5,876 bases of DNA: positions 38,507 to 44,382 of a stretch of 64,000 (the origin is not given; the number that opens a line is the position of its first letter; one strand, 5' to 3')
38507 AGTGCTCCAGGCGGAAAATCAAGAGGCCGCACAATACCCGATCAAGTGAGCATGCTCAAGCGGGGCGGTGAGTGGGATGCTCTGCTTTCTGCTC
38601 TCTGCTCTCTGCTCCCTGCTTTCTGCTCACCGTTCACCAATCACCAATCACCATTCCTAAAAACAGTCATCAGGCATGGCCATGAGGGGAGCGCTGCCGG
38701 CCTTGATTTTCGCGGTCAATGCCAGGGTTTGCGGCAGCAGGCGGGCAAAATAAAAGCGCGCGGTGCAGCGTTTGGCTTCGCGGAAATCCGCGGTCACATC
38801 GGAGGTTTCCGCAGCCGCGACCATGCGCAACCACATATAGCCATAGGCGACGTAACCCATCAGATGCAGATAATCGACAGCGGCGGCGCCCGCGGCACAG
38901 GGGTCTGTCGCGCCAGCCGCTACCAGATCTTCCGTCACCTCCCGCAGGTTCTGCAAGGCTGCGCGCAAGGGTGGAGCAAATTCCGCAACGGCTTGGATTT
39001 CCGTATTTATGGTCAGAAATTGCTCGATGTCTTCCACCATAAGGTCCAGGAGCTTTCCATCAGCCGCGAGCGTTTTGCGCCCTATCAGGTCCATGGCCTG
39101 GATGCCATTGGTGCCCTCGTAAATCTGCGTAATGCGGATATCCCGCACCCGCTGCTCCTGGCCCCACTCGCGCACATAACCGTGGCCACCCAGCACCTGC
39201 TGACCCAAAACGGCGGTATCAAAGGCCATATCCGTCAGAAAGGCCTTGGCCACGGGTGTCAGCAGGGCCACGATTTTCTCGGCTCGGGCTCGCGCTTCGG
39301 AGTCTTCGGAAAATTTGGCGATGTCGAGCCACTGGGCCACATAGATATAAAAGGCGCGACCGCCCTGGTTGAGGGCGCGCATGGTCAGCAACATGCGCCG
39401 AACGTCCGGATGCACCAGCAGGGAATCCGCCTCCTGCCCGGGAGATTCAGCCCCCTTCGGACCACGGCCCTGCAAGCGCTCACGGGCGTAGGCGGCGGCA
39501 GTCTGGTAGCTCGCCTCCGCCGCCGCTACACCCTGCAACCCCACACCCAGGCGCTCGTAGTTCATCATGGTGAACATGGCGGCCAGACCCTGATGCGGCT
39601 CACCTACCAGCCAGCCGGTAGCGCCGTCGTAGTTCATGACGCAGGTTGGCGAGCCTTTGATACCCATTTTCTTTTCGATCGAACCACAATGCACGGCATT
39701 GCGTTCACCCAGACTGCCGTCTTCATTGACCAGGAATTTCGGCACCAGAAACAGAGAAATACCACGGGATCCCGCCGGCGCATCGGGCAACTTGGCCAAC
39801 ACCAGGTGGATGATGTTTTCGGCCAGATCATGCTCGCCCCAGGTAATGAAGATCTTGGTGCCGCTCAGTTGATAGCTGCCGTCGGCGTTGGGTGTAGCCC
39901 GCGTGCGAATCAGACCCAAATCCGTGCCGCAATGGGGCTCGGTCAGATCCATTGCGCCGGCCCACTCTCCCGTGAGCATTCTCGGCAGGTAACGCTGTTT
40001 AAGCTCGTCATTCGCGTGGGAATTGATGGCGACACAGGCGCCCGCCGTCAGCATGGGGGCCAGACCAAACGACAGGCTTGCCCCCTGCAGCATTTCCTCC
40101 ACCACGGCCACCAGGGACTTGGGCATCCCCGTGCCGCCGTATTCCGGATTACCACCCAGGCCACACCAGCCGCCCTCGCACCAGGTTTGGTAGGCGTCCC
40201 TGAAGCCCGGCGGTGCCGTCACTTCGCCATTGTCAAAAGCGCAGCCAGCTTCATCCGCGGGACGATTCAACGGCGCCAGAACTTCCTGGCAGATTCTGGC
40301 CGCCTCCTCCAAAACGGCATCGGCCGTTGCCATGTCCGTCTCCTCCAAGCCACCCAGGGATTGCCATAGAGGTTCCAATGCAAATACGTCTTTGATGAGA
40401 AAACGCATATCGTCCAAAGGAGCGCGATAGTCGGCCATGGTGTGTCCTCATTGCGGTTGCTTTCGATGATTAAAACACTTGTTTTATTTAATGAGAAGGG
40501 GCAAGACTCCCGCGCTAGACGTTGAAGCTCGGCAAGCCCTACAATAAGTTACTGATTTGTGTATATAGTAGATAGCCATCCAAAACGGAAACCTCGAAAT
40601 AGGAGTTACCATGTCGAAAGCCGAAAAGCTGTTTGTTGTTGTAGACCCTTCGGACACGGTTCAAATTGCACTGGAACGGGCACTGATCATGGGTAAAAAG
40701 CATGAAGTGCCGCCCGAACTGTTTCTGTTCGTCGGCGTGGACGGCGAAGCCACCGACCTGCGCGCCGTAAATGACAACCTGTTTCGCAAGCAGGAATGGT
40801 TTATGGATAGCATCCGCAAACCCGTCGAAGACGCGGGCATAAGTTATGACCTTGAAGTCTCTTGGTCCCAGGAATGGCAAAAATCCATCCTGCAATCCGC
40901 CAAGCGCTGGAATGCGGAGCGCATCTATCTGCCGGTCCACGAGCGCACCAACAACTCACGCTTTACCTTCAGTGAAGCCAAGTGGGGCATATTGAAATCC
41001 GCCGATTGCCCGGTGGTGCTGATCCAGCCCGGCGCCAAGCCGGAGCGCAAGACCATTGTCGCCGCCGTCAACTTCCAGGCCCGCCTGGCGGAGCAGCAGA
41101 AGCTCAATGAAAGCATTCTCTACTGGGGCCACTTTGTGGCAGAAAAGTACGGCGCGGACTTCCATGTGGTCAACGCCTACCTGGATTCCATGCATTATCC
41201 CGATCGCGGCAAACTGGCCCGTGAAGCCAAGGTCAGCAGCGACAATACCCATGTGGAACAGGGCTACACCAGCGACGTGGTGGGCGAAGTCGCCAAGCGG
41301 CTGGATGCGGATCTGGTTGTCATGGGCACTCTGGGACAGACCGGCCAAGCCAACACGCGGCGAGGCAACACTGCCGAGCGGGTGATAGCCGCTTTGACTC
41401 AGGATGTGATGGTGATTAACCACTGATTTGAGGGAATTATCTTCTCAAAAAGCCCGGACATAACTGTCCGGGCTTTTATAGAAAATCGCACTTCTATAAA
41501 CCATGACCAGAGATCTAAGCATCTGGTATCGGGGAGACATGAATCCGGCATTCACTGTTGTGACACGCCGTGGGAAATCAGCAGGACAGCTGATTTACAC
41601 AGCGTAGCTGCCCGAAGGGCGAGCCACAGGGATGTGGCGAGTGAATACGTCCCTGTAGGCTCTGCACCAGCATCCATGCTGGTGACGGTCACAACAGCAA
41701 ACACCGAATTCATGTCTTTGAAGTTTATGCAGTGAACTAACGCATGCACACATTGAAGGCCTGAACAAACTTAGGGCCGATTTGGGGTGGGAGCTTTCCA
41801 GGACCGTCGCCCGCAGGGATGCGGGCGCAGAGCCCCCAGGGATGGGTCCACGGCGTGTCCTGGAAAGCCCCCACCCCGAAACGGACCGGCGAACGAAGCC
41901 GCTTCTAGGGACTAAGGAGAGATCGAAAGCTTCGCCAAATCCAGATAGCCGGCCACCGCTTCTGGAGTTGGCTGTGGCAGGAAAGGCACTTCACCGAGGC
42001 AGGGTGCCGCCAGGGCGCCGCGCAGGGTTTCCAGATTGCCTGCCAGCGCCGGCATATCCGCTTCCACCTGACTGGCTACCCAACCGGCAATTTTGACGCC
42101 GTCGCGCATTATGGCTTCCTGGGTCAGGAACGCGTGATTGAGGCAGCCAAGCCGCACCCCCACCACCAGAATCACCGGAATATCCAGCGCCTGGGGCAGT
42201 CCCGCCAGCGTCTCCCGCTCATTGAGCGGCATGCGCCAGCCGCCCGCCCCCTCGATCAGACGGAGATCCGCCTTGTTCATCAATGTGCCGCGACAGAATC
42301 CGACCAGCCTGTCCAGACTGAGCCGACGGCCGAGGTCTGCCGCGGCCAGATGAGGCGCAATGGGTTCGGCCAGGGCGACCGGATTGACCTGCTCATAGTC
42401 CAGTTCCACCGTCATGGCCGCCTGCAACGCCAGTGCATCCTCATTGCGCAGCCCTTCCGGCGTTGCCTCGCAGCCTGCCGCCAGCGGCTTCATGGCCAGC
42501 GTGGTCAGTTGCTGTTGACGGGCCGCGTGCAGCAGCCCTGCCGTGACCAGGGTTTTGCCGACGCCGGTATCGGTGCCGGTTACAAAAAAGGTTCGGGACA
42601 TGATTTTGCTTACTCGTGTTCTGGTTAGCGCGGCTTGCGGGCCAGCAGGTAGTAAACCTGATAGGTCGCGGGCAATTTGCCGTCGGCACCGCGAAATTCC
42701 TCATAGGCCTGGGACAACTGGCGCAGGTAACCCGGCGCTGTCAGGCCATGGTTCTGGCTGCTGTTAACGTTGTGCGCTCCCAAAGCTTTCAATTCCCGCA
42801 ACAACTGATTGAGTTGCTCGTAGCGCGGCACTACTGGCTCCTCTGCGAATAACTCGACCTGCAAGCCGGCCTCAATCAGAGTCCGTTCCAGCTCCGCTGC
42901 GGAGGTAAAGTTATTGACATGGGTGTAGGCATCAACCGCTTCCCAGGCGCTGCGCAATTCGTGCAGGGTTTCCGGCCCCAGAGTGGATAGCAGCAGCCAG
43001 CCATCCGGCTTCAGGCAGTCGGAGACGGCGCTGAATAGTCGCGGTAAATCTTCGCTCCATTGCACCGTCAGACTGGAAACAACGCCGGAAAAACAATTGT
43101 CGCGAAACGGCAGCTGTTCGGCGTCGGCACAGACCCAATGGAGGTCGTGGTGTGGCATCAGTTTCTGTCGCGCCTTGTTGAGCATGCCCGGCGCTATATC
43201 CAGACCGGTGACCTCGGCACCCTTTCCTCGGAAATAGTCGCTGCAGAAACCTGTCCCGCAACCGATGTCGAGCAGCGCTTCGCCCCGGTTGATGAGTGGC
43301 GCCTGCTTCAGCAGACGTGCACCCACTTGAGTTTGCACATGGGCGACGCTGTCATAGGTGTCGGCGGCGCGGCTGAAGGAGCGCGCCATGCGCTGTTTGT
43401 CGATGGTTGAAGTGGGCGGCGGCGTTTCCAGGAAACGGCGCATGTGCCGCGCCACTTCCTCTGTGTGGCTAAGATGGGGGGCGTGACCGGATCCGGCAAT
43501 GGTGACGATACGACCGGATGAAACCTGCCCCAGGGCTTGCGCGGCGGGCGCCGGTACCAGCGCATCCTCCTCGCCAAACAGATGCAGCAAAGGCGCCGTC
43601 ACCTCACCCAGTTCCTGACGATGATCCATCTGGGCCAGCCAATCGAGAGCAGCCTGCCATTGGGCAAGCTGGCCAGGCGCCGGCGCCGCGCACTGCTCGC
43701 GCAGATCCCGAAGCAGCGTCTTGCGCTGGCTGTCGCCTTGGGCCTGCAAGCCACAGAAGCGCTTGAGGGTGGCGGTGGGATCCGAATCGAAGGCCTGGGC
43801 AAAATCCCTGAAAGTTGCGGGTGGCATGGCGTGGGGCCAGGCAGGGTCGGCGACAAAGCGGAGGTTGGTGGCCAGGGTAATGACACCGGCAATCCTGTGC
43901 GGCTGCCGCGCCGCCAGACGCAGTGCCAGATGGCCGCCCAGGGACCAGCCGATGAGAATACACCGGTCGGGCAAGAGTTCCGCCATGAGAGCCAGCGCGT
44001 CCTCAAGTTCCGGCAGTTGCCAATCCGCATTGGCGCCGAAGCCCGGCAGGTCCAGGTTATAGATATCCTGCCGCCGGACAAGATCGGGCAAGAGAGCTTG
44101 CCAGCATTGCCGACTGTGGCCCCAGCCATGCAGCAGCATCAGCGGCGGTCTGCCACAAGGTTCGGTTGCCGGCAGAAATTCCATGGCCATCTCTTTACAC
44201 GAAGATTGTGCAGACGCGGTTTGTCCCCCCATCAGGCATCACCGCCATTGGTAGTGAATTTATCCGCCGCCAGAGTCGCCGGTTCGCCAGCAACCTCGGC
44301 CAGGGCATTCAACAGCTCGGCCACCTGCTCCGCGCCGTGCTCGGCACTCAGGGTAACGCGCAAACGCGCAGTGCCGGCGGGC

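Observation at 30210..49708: Unrecognised family of composite intergenic elements: conserved core flanked by inverted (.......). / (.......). heptamer arrays, four copies in 20 kb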

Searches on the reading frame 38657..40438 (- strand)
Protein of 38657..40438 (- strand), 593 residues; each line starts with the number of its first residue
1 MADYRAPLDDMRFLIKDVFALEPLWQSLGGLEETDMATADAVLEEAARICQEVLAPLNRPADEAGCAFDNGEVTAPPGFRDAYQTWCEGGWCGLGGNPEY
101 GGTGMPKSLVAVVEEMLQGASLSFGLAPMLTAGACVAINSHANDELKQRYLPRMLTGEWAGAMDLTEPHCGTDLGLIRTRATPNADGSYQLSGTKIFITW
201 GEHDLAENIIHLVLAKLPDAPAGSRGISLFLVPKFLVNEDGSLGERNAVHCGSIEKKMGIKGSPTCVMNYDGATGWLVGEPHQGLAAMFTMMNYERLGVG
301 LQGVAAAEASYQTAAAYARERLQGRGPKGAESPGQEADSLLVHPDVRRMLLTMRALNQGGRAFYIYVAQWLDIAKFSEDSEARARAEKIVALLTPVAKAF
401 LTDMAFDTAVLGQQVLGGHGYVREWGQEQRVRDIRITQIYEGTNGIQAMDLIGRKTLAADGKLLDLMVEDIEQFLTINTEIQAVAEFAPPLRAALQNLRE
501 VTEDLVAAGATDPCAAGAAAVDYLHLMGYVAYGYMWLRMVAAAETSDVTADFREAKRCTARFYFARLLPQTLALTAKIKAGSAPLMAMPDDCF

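Call 36: search_protein_families(library=pfam, proteins=[window:38657-40438:-])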
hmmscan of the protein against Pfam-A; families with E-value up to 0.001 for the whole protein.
window:38657-40438:- (593 aa): 5 families
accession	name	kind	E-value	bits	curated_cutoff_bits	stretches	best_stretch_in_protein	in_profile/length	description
PF12806.12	Acyl-CoA_dh_C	-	1.7e-32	112.6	30.3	1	469-589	3-124/124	Acetyl-CoA dehydrogenase C-terminal like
PF00441.29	Acyl-CoA_dh_1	-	5.9e-18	65.9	22.4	1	283-451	2-145/150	Acyl-CoA dehydrogenase, C-terminal domain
PF02771.21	Acyl-CoA_dh_N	-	7.8e-15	55.7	22.9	1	39-158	4-113/113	Acyl-CoA dehydrogenase, N-terminal domain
PF02770.24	Acyl-CoA_dh_M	-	1.4e-11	44.8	33.3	1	162-271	1-95/97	Acyl-CoA dehydrogenase, middle domain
PF22924.1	ACOX_C_alpha1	-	1.4e-06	28.6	27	1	291-446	3-159/169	Acyl-CoA oxidase, C-alpha1 domain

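Call 37: find_related_loci(query=window:38657-40438:-, collection=metagenome_contigs, flank=10000)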
Query window:38657-40438:- (593 aa) in metagenome_contigs; peptide patterns used: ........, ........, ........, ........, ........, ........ (x = any residue, [..] = any of these).
600 stretches matched a pattern (row limit reached: there are more); 586 encode a relative of the query (tblastn E <= 1e-3); the best 80 are kept; 80 distinct loci.
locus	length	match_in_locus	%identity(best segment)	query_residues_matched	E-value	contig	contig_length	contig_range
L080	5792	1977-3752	66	1-593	0e+0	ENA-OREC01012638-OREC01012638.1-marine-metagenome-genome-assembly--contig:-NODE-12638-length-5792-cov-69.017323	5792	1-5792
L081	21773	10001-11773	64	1-588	0e+0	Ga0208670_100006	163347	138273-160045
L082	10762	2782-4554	64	1-588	0e+0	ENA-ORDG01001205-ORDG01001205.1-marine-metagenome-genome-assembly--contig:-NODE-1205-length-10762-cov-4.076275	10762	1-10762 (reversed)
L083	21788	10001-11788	64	1-593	0e+0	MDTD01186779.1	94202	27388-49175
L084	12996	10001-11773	64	1-588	0e+0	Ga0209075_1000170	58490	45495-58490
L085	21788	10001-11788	64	1-593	0e+0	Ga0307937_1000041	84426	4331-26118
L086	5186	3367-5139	64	1-588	0e+0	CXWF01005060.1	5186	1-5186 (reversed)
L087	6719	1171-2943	64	1-588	0e+0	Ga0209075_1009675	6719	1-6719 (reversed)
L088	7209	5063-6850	63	1-593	0e+0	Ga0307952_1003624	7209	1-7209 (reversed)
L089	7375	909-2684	64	1-590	0e+0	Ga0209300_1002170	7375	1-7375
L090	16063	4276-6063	63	1-593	0e+0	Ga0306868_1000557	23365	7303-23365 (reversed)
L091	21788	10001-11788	64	1-593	0e+0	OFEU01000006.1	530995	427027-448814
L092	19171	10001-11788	64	1-593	0e+0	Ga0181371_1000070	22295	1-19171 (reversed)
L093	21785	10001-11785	63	1-593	0e+0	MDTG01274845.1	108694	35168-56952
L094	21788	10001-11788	63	1-593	0e+0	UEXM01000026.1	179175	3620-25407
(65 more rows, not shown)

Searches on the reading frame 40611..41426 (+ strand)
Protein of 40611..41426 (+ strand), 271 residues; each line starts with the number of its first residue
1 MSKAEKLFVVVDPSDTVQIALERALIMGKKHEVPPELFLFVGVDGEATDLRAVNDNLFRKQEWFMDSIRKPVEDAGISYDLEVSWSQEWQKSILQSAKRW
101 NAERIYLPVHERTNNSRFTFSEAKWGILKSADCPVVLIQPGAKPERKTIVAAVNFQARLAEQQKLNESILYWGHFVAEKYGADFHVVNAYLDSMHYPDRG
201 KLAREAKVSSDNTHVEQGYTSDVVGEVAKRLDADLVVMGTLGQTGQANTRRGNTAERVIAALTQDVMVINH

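Call 36: search_protein_families(library=pfam, proteins=[window:40611-41426:+])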
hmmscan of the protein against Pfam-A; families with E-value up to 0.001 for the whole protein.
window:40611-41426:+ (271 aa): 1 family
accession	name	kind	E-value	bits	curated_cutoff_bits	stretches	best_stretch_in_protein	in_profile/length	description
PF00582.32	Usp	-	4.2e-19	69.9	24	2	200-269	71-140/141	Universal stress protein family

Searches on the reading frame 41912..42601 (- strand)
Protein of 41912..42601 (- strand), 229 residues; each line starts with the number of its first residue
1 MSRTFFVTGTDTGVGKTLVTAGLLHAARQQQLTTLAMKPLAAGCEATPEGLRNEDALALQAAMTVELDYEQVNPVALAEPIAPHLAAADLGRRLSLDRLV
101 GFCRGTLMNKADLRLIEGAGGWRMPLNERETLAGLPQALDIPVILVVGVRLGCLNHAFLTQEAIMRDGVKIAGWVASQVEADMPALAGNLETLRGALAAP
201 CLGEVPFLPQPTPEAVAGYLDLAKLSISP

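Call 35: search_protein_families(library=pfam, proteins=[window:41912-42601:-])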
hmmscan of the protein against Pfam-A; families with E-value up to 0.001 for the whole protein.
window:41912-42601:- (229 aa): 2 families
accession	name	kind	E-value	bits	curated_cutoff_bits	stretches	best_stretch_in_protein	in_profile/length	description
PF13500.12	AAA_26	-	3.9e-39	135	27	1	3-214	1-197/198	AAA domain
PF01656.29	CbiA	-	2.2e-12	47.5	25.4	1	6-207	2-111/125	CobQ/CobB/MinD/ParA nucleotide binding domain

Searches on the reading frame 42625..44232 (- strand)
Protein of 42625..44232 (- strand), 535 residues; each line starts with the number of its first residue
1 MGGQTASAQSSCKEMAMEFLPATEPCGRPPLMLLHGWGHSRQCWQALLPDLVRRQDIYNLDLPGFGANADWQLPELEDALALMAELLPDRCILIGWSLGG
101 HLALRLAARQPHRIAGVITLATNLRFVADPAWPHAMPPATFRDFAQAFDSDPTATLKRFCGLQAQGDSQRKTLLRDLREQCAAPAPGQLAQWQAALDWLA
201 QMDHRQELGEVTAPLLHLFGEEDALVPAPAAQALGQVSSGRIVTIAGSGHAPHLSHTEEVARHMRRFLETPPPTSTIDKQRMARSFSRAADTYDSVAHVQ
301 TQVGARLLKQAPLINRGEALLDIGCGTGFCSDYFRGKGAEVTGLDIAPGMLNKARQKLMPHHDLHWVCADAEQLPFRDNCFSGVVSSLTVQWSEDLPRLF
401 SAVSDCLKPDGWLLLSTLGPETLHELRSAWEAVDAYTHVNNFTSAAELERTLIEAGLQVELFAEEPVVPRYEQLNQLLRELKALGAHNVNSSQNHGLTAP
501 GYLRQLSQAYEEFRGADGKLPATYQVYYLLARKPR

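Call 35: search_protein_families(library=pfam, proteins=[window:42625-44232:-])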
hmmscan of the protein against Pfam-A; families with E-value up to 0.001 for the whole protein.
window:42625-44232:- (535 aa): 13 families
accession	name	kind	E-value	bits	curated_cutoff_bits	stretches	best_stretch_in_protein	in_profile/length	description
PF12697.13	Abhydrolase_6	-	3.6e-26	93.6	26.3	1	33-262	3-216/217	Alpha/beta hydrolase family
PF08241.18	Methyltransf_11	-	6.4e-24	84.9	21.2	1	321-414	1-94/95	Methyltransferase domain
PF13649.12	Methyltransf_25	-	1.5e-21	77.4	27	1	321-411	2-97/97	Methyltransferase domain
PF13489.12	Methyltransf_23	-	2e-21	76.9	27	1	298-460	4-162/164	Methyltransferase domain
PF00561.26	Abhydrolase_1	-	7.5e-20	72.1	25.8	1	29-256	1-244/245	alpha/beta hydrolase fold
PF08242.18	Methyltransf_12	-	2.6e-15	57.4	30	1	321-413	1-98/98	Methyltransferase domain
PF13847.12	Methyltransf_31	-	9.4e-12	45.3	27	1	315-435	2-127/145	Methyltransferase domain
PF01209.24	Ubie_methyltran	-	5.8e-11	42.6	20.1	1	278-432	5-168/233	ubiE/COQ5 methyltransferase family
PF12146.15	Hydrolase_4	-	4.3e-10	39.7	27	1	31-250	7-232/239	Serine aminopeptidase, S33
PF00975.26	Thioesterase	-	1.3e-05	26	26.4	0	30-109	2-86/226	Thioesterase domain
PF02230.22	Abhydrolase_2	-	5.7e-05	23.5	23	0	86-122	102-138/217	Phospholipase/Carboxylesterase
PF02353.26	CMAS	-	0.00027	20.8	27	1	305-424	52-173/273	Mycolic acid cyclopropane synthetase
PF00756.26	Esterase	-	0.00091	19.5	22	0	76-133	102-159/251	Putative esterase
